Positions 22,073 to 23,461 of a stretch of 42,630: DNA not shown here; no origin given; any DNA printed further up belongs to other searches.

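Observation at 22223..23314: Unassignable P-loop protein translationally coupled inside the arginine operon: candidate missing acylation or deacylation enzyme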

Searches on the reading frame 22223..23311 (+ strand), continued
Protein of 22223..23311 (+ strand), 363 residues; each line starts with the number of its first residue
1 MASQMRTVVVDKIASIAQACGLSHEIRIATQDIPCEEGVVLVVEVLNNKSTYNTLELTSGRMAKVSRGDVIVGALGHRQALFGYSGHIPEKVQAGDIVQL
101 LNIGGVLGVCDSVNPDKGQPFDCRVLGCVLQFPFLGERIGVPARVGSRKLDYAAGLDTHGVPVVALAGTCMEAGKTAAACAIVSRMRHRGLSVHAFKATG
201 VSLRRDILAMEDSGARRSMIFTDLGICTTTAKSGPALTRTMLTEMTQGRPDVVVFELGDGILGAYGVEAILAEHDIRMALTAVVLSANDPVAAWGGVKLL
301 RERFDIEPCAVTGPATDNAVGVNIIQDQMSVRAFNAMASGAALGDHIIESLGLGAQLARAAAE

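Call 21: find_homologous_proteins(query=A2, max_evalue=0.00001)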
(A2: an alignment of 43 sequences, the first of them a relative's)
Query A2 (43 sequences) (354 aa, profile of the alignment): 5881 proteins with E <= 0.00001 among 8000 candidates; the best 120 are listed.
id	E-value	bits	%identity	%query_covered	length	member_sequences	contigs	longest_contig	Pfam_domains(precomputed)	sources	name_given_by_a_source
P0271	3.5e-138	478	46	97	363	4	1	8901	-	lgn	-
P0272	1.5e-137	476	46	97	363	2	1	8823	-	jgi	jgi:hypothetical protein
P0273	4.6e-137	475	47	97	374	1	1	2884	-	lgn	-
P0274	9.0e-137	474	44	97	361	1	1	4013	-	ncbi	-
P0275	9.6e-137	474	44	99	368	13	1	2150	-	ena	-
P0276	9.7e-137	474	47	97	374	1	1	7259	-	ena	-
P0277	1.1e-136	473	46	97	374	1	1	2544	-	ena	-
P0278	1.3e-136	473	43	98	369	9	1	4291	-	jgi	jgi:hypothetical protein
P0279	1.8e-136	473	46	97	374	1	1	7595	-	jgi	jgi:hypothetical protein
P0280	1.9e-136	473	45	97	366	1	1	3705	-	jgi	jgi:hypothetical protein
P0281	2.7e-136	472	46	97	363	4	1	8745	-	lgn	-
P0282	2.8e-136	472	48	96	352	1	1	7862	-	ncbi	-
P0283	3.1e-136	472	45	97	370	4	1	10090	-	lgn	-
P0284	3.7e-136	472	46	97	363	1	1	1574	-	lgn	-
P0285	3.9e-136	472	44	97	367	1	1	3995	-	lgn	-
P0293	7.8e-136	471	46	97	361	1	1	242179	-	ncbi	ncbi:MAG: hypothetical protein AABO57_12085 [Acidobacteriota bacterium]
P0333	6.3e-135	468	-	-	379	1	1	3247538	-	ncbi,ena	-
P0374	2.2e-134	466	49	99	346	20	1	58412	-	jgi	jgi:hypothetical protein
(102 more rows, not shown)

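Call 22: find_encoding_contigs(protein=P0293, flank=10000, max_places=2)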
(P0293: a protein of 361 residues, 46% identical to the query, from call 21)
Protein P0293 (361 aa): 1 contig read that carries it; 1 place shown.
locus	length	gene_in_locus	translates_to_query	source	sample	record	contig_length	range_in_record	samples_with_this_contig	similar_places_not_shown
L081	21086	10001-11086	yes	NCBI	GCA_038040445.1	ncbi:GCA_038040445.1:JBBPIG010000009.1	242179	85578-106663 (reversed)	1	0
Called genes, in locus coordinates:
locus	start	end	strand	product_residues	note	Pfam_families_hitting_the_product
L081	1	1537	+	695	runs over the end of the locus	PF06751:EutB, PF05985:EutC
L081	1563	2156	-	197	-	PF08899:DUF1844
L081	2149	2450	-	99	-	-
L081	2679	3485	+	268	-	PF03819:MazG, PF01503:PRA-PH (weak), PF03819:MazG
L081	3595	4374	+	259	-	PF00106:adh_short, PF08659:KR, PF13561:adh_short_C2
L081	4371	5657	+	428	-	PF04734:Ceramidase_alk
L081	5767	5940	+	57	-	PF13396:PLDc_N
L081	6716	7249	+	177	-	-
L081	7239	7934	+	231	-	PF08308:PEGA (weak)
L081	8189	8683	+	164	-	PF01316:Arg_repressor, PF02863:Arg_repressor_C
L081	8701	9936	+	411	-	PF00764:Arginosuc_synth, PF20979:Arginosuc_syn_C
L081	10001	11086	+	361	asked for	-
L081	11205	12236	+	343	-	PF01118:Semialdhyde_dh, PF22698:Semialdhyde_dhC_1, PF02774:Semialdhyde_dhC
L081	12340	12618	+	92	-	PF05015:HigB-like_toxin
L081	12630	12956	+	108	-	PF01381:HTH_3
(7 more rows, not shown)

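Call 23: find_encoding_contigs(protein=P0333, flank=10000, max_places=2)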
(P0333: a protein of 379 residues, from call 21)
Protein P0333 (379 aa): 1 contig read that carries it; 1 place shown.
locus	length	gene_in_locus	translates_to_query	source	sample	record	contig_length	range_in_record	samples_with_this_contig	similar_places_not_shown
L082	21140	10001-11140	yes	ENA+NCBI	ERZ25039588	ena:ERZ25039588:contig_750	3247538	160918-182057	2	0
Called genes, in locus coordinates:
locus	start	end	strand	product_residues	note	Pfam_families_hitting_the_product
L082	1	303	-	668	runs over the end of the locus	PF02368:Big_2, PF22359:Big-like (faint), PF08309:LVIVD (faint)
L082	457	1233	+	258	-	PF00106:adh_short, PF08659:KR, PF13561:adh_short_C2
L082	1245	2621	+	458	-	PF04734:Ceramidase_alk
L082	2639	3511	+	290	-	-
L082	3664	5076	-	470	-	PF00082:Peptidase_S8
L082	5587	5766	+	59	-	PF13396:PLDc_N (weak)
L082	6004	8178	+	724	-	-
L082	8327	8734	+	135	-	PF01316:Arg_repressor, PF02863:Arg_repressor_C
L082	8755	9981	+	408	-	PF00764:Arginosuc_synth, PF20979:Arginosuc_syn_C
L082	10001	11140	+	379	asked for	-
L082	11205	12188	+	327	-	PF01118:Semialdhyde_dh, PF22698:Semialdhyde_dhC_1, PF02774:Semialdhyde_dhC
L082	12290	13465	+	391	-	PF00202:Aminotran_3, PF00155:Aminotran_1_2 (faint)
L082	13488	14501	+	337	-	PF02729:OTCace_N, PF00185:OTCace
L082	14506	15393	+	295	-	PF00696:AA_kinase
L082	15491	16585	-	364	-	PF19190:BACON_2, PF13004:BACON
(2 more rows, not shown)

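Call 37: predict_structure(alignment_id=A3)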
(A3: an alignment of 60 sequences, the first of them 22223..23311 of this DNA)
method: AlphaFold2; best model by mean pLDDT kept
length: 363 residues; sequences in the alignment: 60
mean_pLDDT: 90.6   pTM: 0.88
mean pLDDT of the five models: 90.6, 90.6, 90.0, 89.3, 88.1
residues with pLDDT >= 90: 259; 70-90: 91; 50-70: 9; < 50: 4
segments of 3 or more residues with pLDDT < 50: none
pLDDT, mean of each block of 10 residues (from residue 1): 77 93 92 92 93 89 96 92 88 96 94 83 96 62 82 91 94 90 96 92 87 95 83 89 95 92 87 96 97 97 97 96 97 96 97 81 68
secondary structure, 60 per line:
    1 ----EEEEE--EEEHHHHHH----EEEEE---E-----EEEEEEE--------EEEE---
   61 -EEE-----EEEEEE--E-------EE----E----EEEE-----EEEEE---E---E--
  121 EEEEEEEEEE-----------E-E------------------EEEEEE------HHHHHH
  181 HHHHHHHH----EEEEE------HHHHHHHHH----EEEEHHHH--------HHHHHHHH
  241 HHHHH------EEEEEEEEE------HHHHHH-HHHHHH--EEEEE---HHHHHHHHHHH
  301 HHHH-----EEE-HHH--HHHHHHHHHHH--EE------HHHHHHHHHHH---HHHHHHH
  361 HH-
elements in order: E5-9 E12-14 H15-20 E25-29 E39-45 E54-57 E62-64 E70-75 E97-100 E106-110 E121-130 E163-168 H175-188 E193-197 H204-212 E217-220 H221-224 H233-245 E252-260 H267-272 H274-279 E282-286 H290-304 E310-312 H319-329 H340-350 H354-362

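Call 39: fold_search(model_id=the predicted structure, library=pdb)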
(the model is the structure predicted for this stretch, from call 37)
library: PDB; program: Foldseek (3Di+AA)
matches with E <= 10: 1448; with E <= 0.001: 120
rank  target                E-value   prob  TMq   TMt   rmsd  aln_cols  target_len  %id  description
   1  3of5_A                2.6e-06  1.00  0.36  0.55   5.8       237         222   15  Crystal Structure of a Dethiobiotin Synthetase from Francisella tularensis subsp. tularensis SCHU S4 (released 2011-02-02)
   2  1dts                  7.3e-06  1.00  0.37  0.57   5.0       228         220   14  CRYSTAL STRUCTURE OF AN ATP DEPENDENT CARBOXYLASE, DETHIOBIOTIN SYNTHASE, AT 1.65 ANGSTROMS RESOLUTION (released 1995-04-20)
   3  1dae                  7.3e-06  1.00  0.36  0.56   5.5       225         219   13  DETHIOBIOTIN SYNTHETASE COMPLEXED WITH 3-(1-AMINOETHYL) NONANEDIOIC ACID (released 1996-06-20)
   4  3of5_B                8.8e-06  1.00  0.37  0.58   5.4       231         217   13  Crystal Structure of a Dethiobiotin Synthetase from Francisella tularensis subsp. tularensis SCHU S4 (released 2011-02-02)
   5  7o9f_B                9.9e-06  1.00  0.36  0.42   8.3       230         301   12  Bacillus subtilis Ffh in complex with ppGpp (released 2022-02-02)
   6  5gaf_i                1.5e-05  1.00  0.37  0.34  11.1       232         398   16  RNC in complex with SRP (released 2016-02-03)
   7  4ak9_A                1.7e-05  1.00  0.34  0.40  10.3       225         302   16  Structure of chloroplast FtsY from Physcomitrella patens (released 2013-01-16)
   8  1dbs                  1.9e-05  1.00  0.38  0.57   5.6       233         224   14  MECHANISTIC IMPLICATIONS AND FAMILY RELATIONSHIPS FROM THE STRUCTURE OF DETHIOBIOTIN SYNTHETASE (released 1995-04-20)
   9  2hf8_B                2.2e-05  1.00  0.38  0.62   4.5       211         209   13  Crystal structure of HypB from Methanocaldococcus jannaschii in the triphosphate form, in complex with zinc (released 2006-07-04)
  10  2xxa_B                3.0e-05  1.00  0.38  0.47   6.9       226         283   15  The Crystal Structure of the Signal Recognition Particle (SRP) in Complex with its Receptor(SR) (released 2011-03-02)
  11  2hf8_A                3.6e-05  1.00  0.34  0.53   6.2       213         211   15  Crystal structure of HypB from Methanocaldococcus jannaschii in the triphosphate form, in complex with zinc (released 2006-07-04)
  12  8rix                  4.1e-05  1.00  0.32  0.38  11.2       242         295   10  Crystal structure of chloroplast FtsY from Arabidopsis thaliana in complex with the alarmone ppGpp (released 2025-01-01)
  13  4ak9_B                4.3e-05  1.00  0.36  0.43   9.7       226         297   15  Structure of chloroplast FtsY from Physcomitrella patens (released 2013-01-16)
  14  6fqd_B                4.6e-05  1.00  0.37  0.48   7.2       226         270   16  Escherichia Coli Signal Recognition Particle Receptor FtsY NGdN1 (released 2018-05-09)
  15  5l3r_C                4.9e-05  1.00  0.39  0.50   8.0       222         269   16  Structure of the GTPase heterodimer of chloroplast SRP54 and FtsY from Arabidopsis thaliana (released 2016-06-08)
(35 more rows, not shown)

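Call 56: find_encoding_contigs(protein=P0374, flank=10000, max_places=2)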
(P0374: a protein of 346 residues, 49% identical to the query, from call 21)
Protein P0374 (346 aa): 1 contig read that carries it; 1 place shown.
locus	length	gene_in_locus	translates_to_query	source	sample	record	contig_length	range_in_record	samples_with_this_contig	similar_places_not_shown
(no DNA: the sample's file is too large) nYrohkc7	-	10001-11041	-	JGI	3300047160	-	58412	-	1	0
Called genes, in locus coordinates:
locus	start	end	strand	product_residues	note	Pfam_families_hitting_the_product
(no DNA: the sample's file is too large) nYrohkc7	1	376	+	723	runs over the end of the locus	PF11897:DUF3417, PF00343:Phosphorylase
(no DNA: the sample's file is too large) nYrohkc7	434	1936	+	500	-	PF02446:Glyco_hydro_77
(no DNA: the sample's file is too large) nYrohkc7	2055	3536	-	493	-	PF25967:RND-MFP_C (faint), PF25954:Beta-barrel_RND_2, PF25990:Beta-barrel_YknX (weak), PF25989:YknX_C (weak)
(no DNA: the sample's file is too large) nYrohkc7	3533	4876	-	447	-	PF02321:OEP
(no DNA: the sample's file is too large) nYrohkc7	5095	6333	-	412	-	PF12704:MacB_PCD, PF02687:FtsX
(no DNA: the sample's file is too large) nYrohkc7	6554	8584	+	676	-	PF00069:Pkinase, PF07714:PK_Tyr_Ser-Thr, PF17667:Pkinase_fungal (weak)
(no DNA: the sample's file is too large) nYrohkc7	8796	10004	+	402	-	PF00764:Arginosuc_synth, PF06508:QueC (faint), PF20979:Arginosuc_syn_C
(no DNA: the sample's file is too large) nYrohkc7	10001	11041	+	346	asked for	-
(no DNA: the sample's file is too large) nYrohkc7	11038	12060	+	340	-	PF01118:Semialdhyde_dh, PF22698:Semialdhyde_dhC_1, PF02774:Semialdhyde_dhC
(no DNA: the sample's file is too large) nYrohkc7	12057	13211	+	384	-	PF00202:Aminotran_3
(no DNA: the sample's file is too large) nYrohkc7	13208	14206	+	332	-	PF02729:OTCace_N, PF00185:OTCace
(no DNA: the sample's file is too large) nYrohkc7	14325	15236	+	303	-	PF00696:AA_kinase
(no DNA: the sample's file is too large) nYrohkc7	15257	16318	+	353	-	PF04389:Peptidase_M28 (weak), PF01546:Peptidase_M20, PF07687:M20_dimer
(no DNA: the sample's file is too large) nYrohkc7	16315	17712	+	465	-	PF00206:Lyase_1, PF14698:ASL_C2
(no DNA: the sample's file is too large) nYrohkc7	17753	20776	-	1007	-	PF01436:NHL (faint), PF08450:SGL (faint), PF25021:TEN_NHL (faint), PF06739:SBBP (faint), PF00801:PKD (weak), PF18911:PKD_4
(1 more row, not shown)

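Call 60: find_homologous_proteins(query=A5, max_evalue=0.00001)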
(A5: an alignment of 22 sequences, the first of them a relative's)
Query A5 (22 sequences) (350 aa, profile of the alignment): 1062 proteins with E <= 0.00001 among 8000 candidates; the best 120 are listed.
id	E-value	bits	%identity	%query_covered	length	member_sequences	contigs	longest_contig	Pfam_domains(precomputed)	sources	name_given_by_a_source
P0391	1.2e-127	444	37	98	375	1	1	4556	-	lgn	-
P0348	7.6e-127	441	47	97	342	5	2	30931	-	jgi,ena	-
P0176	2.5e-125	436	100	100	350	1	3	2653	-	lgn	-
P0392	2.8e-125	436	62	97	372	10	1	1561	-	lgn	-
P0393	3.0e-125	436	62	99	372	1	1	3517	-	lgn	-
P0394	5.2e-125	435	63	98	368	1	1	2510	-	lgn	-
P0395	6.4e-125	435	57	97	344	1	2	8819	-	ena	-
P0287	8.7e-125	434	44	95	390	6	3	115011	-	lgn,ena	-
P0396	3.2e-124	432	58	98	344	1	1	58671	-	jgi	jgi:hypothetical protein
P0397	4.8e-124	432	61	98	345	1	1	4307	-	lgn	-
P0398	9.8e-124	431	61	98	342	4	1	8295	-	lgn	-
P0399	1.0e-123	431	62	98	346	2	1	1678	-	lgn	-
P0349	1.2e-123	431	42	95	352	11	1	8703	-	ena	-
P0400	1.8e-123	430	61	98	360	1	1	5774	-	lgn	-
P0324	1.9e-123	430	42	100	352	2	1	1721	-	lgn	-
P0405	3.2e-123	429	64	97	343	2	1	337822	-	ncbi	-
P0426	4.2e-122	426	63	98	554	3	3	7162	-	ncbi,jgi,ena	-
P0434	7.3e-122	425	41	98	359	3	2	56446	-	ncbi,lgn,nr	ncbi:MAG: hypothetical protein HY816_18180 [Candidatus Wallbacteria bacterium]|nr:hypothetical prote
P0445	2.0e-121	423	55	97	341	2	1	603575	-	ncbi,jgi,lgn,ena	ncbi:MAG: hypothetical protein WC882_00410 [Candidatus Gracilibacteria bacterium]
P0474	4.4e-120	419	40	95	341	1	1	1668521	-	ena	-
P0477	4.9e-120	419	58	98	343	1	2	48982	-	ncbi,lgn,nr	ncbi:hypothetical protein HYV56_00330 [Candidatus Peregrinibacteria bacterium]|nr:hypothetical prote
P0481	5.2e-120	419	61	98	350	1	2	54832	-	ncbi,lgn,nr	ncbi:hypothetical protein KJ951_00300 [Patescibacteria group bacterium]|nr:hypothetical protein [Pat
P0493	8.0e-120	418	42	96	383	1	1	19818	-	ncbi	ncbi:MAG: hypothetical protein ACTSYO_03665 [Candidatus Ranarchaeia archaeon]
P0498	1.1e-119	418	41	95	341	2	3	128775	-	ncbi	ncbi:MAG: hypothetical protein ACYTEZ_09825 [Planctomycetota bacterium]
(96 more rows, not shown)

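Call 62: find_encoding_contigs(protein=P0445, flank=10000, max_places=1)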
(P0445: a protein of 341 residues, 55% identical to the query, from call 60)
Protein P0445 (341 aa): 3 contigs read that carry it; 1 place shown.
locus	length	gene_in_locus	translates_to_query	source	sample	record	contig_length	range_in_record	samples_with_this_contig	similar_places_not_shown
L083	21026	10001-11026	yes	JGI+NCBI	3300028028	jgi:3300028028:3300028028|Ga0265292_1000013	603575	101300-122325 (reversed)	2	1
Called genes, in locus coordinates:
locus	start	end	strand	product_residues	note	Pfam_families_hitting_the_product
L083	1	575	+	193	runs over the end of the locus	-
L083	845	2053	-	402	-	-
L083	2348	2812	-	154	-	-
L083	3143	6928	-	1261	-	PF18171:LSDAT_prok (faint)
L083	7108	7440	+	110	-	-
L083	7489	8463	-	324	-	PF01979:Amidohydro_1, PF07969:Amidohydro_3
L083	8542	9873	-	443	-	PF00206:Lyase_1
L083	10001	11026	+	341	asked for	-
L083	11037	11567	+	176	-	PF04073:tRNA_edit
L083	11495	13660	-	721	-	-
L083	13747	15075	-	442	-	PF00989:PAS, PF13188:PAS_8, PF08448:PAS_4, PF12860:PAS_7 (weak), PF13426:PAS_9, PF08447:PAS_3 (weak), PF00989:PAS (weak), PF13426:PAS_9, +1 more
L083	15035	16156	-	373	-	PF04607:RelA_SpoT, PF02824:TGS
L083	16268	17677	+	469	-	PF00342:PGI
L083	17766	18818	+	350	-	PF07143:AttH, PF17186:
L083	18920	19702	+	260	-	PF18306:LDcluster4, PF03641:Lysine_decarbox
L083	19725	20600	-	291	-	-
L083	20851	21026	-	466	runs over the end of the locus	PF00753:Lactamase_B, PF23023:Anti-Pycsar_Apyc1 (weak), PF12706:Lactamase_B_2 (weak), PF16661:Lactamase_B_6, PF10996:Beta-Casp, PF07521:RMMBL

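Call 63: find_encoding_contigs(protein=P0493, flank=10000, max_places=1)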
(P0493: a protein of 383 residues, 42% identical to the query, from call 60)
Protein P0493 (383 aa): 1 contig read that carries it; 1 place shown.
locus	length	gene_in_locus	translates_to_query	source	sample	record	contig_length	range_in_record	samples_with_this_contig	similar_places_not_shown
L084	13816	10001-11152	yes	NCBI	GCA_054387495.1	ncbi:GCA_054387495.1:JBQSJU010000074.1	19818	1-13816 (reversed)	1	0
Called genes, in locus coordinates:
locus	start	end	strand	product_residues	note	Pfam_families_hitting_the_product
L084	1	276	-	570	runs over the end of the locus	PF06418:CTP_synth_N, PF00117:GATase, PF07722:Peptidase_C26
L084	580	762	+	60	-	PF01402:RHH_1, PF17723:RHH_8 (weak)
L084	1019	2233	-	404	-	PF05977:MFS_3, PF07690:MFS_1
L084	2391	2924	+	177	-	-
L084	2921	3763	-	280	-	-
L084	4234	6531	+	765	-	-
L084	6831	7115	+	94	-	PF12802:MarR_2 (weak)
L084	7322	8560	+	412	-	PF00764:Arginosuc_synth, PF20979:Arginosuc_syn_C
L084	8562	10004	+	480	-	PF00206:Lyase_1, PF14698:ASL_C2 (weak)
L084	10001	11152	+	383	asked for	-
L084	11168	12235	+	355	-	PF01118:Semialdhyde_dh, PF22698:Semialdhyde_dhC_1, PF02774:Semialdhyde_dhC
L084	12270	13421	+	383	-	PF00202:Aminotran_3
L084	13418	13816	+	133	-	PF02729:OTCace_N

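Call 64: find_encoding_contigs(protein=P0498, flank=10000, max_places=1)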
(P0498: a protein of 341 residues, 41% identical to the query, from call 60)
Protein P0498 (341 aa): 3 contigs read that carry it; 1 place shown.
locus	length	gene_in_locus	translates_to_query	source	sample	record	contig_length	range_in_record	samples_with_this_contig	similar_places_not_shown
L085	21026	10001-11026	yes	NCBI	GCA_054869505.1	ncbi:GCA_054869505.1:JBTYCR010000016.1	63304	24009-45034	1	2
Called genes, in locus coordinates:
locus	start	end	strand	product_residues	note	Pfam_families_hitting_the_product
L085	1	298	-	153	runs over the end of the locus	-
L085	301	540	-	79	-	PF09383:NIL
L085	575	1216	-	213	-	PF00899:ThiF, PF03435:Sacchrp_dh_NADP (weak)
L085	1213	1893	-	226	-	-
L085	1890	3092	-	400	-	PF13243:SQHop_cyclase_C (faint), PF13249:SQHop_cyclase_N (faint)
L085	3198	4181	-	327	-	PF09459:EB_dh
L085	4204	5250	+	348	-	-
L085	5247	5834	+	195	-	PF06271:RDD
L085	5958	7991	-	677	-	PF12679:ABC2_membrane_2, PF12698:ABC2_membrane_3, PF12730:ABC2_membrane_4, PF02517:Rce1-like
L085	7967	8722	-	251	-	PF00005:ABC_tran, PF13304:AAA_21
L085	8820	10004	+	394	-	PF00764:Arginosuc_synth, PF20979:Arginosuc_syn_C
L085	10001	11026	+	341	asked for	-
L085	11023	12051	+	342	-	PF01118:Semialdhyde_dh, PF22698:Semialdhyde_dhC_1, PF02774:Semialdhyde_dhC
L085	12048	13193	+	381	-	PF00202:Aminotran_3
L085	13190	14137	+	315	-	PF02729:OTCace_N, PF00185:OTCace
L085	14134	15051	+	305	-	PF00696:AA_kinase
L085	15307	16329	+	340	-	PF01546:Peptidase_M20, PF07687:M20_dimer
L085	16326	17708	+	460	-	PF00206:Lyase_1, PF14698:ASL_C2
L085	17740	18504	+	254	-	PF13489:Methyltransf_23, PF13847:Methyltransf_31, PF08241:Methyltransf_11, PF08242:Methyltransf_12, PF13649:Methyltransf_25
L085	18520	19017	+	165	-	PF13499:EF-hand_7 (faint), PF00036:EF-hand_1 (faint), PF13202:EF-hand_5 (faint), PF13405:EF-hand_6 (faint)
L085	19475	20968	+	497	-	PF13205:Big_5, PF24981:Beta-prop_ATRN-LZTR1 (faint), PF07250:Glyoxal_oxid_N (faint), PF13415:Beta-prop_FBX42 (faint), PF01344:Kelch_1 (faint), PF25210:Kelch_FKB95 (faint), PF07646:Kelch_2 (faint)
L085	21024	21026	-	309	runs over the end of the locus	PF00056:Ldh_1_N, PF02866:Ldh_1_C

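Call 65: find_encoding_contigs(protein=P0477, flank=10000, max_places=1)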
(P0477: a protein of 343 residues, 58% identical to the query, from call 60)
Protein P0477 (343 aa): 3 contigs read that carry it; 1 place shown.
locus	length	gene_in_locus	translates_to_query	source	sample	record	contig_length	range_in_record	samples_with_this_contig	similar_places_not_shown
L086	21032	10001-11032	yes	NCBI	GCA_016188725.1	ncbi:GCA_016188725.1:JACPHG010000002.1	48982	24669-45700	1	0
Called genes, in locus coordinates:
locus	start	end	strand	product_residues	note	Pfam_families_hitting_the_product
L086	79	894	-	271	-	-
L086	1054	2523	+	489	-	PF01637:ATPase_2 (faint), PF13173:AAA_14, PF13635:DUF4143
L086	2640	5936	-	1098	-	PF13328:HD_4, PF04607:RelA_SpoT (weak), PF00892:EamA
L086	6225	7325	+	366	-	PF07907:YibE_F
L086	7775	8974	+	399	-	PF00764:Arginosuc_synth, PF06508:QueC (faint), PF20979:Arginosuc_syn_C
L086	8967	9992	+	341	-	PF02729:OTCace_N, PF00185:OTCace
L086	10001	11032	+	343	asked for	-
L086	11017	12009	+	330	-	PF01118:Semialdhyde_dh, PF22698:Semialdhyde_dhC_1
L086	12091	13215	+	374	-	PF00202:Aminotran_3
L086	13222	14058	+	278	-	PF00696:AA_kinase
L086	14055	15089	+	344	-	PF24827:AstE_AspA_cat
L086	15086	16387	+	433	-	PF00206:Lyase_1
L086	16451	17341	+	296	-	PF14257:DUF4349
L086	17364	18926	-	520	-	-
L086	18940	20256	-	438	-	PF07690:MFS_1, PF11700:ATG22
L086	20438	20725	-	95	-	PF01619:Pro_dh (weak)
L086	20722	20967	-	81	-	-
